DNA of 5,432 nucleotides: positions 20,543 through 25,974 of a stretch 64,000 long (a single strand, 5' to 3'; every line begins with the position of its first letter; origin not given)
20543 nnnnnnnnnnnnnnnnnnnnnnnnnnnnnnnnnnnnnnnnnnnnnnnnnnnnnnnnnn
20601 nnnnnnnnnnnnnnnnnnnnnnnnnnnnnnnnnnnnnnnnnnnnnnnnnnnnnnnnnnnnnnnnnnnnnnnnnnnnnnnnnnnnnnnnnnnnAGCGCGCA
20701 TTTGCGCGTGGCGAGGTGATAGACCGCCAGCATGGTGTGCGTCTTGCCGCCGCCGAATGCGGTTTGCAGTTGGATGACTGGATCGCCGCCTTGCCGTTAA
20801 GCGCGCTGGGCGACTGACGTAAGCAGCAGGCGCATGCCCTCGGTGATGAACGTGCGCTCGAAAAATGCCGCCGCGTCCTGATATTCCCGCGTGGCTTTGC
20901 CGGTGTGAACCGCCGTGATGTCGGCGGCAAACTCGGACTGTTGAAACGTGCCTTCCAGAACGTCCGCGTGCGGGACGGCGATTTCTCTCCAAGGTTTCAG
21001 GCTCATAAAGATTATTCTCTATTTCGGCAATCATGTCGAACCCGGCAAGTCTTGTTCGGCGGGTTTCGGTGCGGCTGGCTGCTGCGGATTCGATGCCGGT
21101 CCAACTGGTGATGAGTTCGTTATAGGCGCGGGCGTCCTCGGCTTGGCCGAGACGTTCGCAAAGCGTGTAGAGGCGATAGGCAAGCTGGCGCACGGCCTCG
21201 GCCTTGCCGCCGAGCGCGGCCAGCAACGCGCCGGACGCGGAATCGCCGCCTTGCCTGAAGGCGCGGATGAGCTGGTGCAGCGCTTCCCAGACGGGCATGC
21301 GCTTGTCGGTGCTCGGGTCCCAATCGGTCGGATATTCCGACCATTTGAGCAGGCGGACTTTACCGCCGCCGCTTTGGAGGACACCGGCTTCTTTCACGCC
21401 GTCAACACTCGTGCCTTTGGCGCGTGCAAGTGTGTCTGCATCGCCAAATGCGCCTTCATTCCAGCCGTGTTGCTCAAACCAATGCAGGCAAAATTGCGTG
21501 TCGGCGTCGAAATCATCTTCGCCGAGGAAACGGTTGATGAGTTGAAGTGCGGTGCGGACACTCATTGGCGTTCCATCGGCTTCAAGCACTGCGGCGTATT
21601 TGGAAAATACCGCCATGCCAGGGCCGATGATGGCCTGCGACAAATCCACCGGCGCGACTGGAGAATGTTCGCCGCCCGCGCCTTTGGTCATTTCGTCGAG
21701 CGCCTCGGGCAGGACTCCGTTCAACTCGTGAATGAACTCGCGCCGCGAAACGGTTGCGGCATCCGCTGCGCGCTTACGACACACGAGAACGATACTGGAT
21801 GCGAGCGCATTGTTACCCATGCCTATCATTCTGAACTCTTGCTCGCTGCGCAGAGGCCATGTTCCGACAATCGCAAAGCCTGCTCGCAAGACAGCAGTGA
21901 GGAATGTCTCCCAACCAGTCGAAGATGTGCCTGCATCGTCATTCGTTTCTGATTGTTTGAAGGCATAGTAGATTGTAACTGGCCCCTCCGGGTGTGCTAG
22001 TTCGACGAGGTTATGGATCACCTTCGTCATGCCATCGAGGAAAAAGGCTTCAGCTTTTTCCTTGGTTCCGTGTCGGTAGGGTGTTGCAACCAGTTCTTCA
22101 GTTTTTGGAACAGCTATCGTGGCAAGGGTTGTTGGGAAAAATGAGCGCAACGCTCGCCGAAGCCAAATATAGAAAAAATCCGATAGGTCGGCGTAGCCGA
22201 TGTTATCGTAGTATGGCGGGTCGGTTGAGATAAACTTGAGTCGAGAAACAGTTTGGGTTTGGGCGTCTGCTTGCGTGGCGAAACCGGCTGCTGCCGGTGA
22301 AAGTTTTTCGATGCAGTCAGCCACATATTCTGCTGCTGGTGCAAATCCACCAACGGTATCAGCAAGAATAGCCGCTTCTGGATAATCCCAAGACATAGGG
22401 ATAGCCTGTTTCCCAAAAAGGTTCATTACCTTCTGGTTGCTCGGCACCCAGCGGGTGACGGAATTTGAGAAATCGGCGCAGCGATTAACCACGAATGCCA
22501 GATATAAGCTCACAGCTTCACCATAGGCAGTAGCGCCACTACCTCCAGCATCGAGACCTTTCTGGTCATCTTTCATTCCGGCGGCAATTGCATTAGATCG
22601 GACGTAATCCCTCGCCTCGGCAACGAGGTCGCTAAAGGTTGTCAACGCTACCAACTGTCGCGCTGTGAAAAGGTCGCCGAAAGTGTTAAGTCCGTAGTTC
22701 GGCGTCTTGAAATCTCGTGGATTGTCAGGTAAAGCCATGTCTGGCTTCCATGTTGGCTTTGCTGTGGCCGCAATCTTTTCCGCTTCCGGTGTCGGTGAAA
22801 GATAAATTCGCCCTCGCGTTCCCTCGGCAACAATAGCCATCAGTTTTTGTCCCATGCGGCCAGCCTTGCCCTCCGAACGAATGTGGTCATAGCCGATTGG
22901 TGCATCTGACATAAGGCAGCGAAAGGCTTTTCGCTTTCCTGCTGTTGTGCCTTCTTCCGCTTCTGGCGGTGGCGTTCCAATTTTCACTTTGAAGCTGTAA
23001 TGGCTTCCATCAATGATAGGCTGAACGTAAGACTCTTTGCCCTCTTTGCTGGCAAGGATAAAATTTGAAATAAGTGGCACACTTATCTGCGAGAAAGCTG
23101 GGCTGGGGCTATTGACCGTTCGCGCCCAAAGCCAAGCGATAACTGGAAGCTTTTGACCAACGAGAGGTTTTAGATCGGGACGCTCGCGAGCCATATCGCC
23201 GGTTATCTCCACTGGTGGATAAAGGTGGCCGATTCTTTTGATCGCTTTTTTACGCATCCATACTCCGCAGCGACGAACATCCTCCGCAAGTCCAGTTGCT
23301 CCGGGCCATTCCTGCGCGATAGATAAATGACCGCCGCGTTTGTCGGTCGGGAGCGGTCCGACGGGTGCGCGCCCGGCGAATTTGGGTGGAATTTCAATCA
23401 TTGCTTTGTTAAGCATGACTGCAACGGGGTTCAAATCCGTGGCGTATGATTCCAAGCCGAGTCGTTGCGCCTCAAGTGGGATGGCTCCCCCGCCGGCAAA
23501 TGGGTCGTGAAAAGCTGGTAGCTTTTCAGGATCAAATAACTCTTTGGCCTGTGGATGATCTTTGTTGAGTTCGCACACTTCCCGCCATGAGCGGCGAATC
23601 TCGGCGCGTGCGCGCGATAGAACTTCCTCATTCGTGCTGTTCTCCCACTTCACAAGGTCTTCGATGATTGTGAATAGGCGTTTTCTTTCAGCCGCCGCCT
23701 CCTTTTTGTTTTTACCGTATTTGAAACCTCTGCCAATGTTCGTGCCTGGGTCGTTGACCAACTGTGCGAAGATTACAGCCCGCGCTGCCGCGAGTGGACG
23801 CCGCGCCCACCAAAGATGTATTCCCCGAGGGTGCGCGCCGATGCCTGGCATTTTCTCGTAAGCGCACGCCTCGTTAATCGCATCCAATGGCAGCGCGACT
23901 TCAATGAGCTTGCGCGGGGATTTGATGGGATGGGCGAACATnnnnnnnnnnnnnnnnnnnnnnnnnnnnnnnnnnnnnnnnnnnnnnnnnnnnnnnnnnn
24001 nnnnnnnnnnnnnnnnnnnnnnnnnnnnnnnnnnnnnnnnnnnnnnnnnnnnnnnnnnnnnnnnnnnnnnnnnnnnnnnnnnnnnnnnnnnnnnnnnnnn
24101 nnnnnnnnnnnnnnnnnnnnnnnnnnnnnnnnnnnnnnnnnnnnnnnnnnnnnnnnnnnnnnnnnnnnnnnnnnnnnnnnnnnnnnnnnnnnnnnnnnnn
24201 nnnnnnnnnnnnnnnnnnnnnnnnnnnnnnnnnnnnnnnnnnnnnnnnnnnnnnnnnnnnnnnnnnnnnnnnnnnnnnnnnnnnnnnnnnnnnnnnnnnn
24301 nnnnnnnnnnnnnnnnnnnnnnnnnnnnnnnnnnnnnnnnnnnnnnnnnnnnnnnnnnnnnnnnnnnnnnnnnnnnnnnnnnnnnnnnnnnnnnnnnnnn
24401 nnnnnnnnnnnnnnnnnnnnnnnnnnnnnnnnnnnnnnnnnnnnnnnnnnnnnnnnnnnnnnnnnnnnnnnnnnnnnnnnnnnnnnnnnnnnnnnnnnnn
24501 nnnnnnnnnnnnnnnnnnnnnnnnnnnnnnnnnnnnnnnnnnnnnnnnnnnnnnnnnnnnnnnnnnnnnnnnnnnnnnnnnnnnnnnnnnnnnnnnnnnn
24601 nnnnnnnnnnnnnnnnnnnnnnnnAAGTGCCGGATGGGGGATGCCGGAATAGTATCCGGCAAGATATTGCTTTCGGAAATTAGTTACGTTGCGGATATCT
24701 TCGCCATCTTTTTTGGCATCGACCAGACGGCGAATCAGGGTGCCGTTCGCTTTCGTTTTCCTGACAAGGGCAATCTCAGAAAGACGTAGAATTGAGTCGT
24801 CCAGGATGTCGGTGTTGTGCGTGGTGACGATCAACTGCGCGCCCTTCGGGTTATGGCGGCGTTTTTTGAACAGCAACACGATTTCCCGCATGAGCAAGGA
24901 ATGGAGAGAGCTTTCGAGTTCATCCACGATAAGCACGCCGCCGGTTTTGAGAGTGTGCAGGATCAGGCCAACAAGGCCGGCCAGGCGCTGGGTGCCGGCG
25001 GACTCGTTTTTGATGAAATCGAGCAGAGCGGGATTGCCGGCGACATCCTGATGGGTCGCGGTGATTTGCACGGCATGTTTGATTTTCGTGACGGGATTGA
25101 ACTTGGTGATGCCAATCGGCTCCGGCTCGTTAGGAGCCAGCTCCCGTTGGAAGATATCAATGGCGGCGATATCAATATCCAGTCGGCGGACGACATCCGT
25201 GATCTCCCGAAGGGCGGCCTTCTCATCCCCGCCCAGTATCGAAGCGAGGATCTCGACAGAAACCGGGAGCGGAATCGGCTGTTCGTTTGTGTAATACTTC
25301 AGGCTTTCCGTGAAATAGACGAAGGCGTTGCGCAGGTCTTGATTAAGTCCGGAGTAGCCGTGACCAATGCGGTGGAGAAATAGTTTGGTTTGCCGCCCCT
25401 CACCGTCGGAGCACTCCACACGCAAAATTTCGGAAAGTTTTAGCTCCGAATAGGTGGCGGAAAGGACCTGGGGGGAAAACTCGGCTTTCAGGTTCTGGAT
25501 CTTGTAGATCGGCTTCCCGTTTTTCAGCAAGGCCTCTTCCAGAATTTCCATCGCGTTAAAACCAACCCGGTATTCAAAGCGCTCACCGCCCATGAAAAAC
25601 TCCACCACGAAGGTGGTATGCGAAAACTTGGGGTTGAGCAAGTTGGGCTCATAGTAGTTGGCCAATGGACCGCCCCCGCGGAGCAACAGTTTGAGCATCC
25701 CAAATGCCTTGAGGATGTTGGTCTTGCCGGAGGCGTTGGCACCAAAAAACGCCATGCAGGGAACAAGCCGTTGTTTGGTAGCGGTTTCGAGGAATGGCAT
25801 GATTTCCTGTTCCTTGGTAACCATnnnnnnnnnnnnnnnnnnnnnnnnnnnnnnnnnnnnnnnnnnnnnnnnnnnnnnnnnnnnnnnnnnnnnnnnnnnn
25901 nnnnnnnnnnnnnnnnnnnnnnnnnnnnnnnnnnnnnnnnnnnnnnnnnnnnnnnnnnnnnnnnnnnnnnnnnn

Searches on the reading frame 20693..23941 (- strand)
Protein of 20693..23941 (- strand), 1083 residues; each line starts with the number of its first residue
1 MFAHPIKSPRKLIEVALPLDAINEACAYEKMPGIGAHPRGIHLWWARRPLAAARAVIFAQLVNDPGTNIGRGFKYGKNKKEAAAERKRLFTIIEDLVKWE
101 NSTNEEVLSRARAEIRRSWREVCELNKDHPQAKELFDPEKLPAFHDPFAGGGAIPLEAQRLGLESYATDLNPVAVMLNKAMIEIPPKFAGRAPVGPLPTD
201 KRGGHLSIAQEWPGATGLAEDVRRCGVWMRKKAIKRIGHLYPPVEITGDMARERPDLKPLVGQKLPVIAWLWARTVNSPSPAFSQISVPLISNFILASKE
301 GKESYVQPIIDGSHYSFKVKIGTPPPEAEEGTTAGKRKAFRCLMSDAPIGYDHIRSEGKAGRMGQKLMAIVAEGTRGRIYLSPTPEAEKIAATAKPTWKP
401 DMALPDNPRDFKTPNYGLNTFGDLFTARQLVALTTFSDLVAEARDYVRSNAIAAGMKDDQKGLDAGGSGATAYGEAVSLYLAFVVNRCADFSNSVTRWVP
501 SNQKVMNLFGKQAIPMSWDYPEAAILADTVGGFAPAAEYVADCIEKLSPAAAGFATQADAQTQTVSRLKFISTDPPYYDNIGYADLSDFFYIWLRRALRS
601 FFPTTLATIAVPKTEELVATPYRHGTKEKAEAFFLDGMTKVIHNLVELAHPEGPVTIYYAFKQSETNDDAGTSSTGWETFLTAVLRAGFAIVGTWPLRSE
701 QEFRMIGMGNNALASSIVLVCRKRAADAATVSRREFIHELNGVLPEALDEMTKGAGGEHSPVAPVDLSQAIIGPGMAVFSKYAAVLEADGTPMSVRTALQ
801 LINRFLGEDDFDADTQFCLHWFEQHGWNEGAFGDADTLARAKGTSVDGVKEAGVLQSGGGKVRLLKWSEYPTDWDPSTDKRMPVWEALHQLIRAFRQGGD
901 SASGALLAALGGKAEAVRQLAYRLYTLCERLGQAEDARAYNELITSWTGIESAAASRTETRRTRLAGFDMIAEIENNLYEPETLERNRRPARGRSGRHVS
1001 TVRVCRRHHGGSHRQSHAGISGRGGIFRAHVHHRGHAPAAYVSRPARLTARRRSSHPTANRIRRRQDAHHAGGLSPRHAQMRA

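Call 88: search_protein_families(library=pfam, proteins=[window:20693-23941:-], max_evalue=0.0001)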
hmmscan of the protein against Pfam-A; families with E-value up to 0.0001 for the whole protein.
window:20693-23941:- (1083 aa): 1 family
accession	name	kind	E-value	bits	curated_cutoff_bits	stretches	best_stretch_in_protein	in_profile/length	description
PF06634.17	DUF1156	-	1.1e-27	96.4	24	1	16-92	1-73/73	Protein of unknown function (DUF1156)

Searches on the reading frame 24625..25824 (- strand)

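Call 88: search_protein_families(library=pfam, proteins=[window:24625-25824:-], max_evalue=0.0001)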
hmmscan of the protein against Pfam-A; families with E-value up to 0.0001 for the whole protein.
window:24625-25824:- (400 aa): 3 families
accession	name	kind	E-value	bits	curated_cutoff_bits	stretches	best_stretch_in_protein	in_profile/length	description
PF13304.12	AAA_21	-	1.2e-28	101.6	27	1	24-342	2-304/304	AAA domain, putative AbiEii toxin, Type IV TA system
PF13175.12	AAA_15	-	5.2e-09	36.6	32.1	1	271-340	298-373/374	AAA ATPase domain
PF02463.25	SMC_N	-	4.4e-05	23.5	40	0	273-351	136-211/220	RecF/RecN/SMC N terminal domain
